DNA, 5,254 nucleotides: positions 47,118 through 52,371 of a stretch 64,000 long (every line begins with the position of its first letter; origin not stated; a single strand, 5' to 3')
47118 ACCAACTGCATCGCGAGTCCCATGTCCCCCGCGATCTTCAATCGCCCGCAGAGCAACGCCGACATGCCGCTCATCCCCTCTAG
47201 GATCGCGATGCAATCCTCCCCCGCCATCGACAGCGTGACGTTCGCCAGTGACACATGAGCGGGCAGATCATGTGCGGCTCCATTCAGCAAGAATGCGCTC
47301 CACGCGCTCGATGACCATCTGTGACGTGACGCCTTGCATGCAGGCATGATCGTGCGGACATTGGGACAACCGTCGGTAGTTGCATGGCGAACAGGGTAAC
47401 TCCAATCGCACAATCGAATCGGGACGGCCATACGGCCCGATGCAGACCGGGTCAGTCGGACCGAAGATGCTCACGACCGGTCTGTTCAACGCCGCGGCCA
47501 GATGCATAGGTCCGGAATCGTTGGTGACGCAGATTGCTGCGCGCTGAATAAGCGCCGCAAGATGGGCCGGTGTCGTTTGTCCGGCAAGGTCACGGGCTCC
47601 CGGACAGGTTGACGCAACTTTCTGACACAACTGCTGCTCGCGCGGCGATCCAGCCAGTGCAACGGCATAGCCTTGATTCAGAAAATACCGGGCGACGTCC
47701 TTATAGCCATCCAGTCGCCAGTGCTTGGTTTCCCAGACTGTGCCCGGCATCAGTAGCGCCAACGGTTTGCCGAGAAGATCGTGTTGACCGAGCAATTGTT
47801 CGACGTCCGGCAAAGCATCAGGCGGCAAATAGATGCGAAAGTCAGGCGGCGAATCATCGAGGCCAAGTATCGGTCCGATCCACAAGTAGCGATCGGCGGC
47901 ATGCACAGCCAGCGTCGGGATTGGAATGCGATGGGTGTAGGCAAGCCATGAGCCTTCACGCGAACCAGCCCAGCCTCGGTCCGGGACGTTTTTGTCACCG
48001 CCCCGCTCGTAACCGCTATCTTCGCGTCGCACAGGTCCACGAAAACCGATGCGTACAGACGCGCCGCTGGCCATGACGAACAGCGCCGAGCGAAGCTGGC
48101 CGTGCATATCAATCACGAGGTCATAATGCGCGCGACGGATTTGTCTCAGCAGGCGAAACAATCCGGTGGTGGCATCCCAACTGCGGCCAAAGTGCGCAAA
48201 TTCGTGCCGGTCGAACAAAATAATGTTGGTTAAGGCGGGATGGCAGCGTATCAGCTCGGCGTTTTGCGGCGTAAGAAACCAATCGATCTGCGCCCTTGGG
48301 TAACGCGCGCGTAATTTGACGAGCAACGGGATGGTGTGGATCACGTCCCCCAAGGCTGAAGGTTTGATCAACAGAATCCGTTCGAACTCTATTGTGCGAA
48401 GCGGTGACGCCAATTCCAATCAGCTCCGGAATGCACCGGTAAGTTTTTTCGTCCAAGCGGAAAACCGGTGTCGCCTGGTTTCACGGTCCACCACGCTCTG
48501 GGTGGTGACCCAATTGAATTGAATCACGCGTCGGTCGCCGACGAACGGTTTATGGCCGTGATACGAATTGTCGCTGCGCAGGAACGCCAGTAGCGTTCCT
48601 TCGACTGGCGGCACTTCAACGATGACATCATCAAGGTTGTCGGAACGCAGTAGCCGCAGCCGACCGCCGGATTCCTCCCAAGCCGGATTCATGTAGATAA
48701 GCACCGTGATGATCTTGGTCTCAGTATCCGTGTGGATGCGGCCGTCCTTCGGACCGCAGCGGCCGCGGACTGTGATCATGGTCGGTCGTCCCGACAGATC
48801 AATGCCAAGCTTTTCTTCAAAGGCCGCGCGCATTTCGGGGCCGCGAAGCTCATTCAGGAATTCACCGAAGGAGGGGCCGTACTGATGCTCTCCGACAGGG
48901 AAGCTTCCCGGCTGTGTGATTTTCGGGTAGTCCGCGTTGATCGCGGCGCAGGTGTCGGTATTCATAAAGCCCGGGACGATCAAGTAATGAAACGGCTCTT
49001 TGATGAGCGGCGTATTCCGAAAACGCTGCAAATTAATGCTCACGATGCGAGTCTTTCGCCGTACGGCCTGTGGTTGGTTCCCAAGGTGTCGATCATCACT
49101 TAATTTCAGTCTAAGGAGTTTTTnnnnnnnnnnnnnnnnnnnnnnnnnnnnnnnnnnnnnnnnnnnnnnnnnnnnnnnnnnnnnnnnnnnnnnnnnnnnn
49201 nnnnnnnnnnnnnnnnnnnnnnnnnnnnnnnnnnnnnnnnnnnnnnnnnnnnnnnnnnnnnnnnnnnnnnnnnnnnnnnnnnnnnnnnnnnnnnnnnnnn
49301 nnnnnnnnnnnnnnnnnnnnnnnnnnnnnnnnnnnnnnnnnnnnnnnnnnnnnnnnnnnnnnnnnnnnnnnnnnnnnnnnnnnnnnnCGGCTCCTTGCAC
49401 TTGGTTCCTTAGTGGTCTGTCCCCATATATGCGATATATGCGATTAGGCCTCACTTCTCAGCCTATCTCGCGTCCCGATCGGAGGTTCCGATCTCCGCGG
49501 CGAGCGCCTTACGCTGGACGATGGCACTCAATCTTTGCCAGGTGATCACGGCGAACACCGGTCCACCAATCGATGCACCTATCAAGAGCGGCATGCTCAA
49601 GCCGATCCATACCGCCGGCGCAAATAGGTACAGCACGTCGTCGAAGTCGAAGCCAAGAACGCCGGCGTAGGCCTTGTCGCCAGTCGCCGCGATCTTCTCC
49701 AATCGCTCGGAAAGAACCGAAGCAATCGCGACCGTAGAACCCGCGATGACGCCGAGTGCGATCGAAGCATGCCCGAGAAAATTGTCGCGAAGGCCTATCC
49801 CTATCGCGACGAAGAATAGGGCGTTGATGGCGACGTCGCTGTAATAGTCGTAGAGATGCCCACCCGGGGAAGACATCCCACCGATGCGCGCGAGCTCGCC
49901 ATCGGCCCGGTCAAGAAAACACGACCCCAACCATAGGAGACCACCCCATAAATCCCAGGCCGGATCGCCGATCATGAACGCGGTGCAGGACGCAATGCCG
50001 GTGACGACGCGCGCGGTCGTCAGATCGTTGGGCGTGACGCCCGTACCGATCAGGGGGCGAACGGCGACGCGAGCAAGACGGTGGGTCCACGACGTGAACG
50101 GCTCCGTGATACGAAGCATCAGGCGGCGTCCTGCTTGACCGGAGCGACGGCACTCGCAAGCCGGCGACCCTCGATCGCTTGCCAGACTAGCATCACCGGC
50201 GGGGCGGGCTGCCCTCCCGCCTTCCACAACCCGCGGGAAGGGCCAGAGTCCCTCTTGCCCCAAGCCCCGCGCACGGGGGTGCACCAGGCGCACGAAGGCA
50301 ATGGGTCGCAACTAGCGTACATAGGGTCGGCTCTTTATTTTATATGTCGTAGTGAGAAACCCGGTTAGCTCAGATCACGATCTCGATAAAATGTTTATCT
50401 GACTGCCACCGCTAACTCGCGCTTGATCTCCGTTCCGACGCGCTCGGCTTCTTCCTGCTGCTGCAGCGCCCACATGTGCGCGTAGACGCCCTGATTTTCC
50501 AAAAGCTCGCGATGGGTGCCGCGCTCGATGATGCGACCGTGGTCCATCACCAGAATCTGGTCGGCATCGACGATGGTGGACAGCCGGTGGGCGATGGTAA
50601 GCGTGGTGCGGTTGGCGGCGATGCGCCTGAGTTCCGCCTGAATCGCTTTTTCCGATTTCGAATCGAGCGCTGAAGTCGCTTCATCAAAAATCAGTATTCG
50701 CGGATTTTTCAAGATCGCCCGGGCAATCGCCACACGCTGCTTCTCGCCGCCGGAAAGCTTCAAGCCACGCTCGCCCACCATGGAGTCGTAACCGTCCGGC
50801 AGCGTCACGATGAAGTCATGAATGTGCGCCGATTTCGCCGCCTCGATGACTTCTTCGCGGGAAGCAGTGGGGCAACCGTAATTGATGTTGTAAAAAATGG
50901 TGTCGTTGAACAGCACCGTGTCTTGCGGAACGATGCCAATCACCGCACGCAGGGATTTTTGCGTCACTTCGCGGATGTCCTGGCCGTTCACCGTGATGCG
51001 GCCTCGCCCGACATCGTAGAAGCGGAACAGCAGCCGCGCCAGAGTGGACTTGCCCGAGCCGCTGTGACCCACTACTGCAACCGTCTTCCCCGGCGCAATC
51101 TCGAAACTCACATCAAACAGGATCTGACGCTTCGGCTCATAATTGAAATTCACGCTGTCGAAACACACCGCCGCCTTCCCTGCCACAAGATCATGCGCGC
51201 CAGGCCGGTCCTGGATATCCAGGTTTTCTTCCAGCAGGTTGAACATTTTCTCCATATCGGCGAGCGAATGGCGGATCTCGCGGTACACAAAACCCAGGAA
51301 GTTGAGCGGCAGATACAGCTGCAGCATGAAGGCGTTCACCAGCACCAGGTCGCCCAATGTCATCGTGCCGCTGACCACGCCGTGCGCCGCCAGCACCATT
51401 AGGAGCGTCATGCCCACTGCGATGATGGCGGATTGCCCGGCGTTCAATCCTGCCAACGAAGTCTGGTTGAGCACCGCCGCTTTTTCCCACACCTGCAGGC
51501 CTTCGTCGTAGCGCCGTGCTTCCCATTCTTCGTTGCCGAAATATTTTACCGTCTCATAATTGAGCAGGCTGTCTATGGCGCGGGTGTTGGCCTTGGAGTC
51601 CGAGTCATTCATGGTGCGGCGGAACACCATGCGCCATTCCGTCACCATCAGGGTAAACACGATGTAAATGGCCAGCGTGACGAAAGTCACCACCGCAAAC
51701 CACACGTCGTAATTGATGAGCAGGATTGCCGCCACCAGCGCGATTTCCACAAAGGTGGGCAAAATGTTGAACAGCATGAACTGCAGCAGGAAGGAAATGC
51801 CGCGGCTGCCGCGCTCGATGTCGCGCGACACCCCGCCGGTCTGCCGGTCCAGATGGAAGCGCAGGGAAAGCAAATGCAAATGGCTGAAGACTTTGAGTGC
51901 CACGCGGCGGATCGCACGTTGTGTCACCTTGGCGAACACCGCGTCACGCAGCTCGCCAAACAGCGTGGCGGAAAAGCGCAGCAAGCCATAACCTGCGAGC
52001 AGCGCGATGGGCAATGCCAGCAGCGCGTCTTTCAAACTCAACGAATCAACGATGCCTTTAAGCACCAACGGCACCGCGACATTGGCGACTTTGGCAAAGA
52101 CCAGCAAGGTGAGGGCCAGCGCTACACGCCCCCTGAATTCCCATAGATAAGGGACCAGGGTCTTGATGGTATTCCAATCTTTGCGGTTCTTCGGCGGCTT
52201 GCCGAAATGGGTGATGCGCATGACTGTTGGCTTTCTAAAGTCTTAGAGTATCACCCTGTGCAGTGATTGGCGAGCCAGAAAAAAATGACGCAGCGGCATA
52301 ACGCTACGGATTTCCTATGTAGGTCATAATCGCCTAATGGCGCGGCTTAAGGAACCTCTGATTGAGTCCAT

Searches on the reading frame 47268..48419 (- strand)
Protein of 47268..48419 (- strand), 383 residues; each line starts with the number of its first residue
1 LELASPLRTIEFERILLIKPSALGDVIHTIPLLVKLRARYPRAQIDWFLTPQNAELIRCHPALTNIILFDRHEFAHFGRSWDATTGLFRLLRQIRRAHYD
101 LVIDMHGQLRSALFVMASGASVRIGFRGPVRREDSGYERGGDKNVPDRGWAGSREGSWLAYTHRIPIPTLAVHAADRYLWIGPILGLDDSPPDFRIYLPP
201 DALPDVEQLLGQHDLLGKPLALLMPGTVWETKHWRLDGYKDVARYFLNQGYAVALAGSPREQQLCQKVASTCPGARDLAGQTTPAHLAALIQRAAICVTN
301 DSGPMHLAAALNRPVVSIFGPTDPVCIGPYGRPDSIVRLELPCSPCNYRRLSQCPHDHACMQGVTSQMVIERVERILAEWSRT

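Call 77: search_protein_families(library=pfam, proteins=[window:47268-48419:-], max_evalue=0.00001)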
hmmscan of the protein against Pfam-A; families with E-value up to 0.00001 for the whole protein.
window:47268-48419:- (383 aa): 1 family
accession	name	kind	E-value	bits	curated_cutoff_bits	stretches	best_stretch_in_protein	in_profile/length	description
PF01075.23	Glyco_transf_9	-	1.1e-48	166.1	22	2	146-348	36-238/247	Glycosyltransferase family 9 (heptosyltransferase)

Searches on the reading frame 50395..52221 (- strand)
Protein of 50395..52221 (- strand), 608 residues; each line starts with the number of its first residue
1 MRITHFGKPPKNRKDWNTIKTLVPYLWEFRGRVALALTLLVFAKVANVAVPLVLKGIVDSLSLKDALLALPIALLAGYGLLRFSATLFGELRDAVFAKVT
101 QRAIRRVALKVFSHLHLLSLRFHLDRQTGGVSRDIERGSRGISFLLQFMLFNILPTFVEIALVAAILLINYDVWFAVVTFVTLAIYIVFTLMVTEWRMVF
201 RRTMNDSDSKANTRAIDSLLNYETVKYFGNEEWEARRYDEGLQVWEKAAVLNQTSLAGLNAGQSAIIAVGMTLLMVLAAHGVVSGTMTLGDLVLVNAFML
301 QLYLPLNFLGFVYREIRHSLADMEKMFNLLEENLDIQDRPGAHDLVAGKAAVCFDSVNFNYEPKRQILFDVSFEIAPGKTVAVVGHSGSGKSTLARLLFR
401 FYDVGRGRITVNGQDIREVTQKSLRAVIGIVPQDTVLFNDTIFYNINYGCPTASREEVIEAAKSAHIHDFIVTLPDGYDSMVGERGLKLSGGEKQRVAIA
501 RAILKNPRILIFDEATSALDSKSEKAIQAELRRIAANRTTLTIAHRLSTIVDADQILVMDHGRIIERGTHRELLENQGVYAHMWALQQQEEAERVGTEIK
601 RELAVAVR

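Call 77: search_protein_families(library=pfam, proteins=[window:50395-52221:-], max_evalue=0.00001)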
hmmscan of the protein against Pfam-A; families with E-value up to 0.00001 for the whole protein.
window:50395-52221:- (608 aa): 3 families
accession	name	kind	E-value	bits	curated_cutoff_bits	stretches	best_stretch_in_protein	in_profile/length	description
PF00664.28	ABC_membrane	-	1.5e-36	127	28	1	34-305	2-273/274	ABC transporter transmembrane region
PF00005.33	ABC_tran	-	1e-33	117.3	25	1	369-517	2-137/137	ABC transporter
PF02463.25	SMC_N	-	1.6e-06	28.1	40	0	408-559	110-211/220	RecF/RecN/SMC N terminal domain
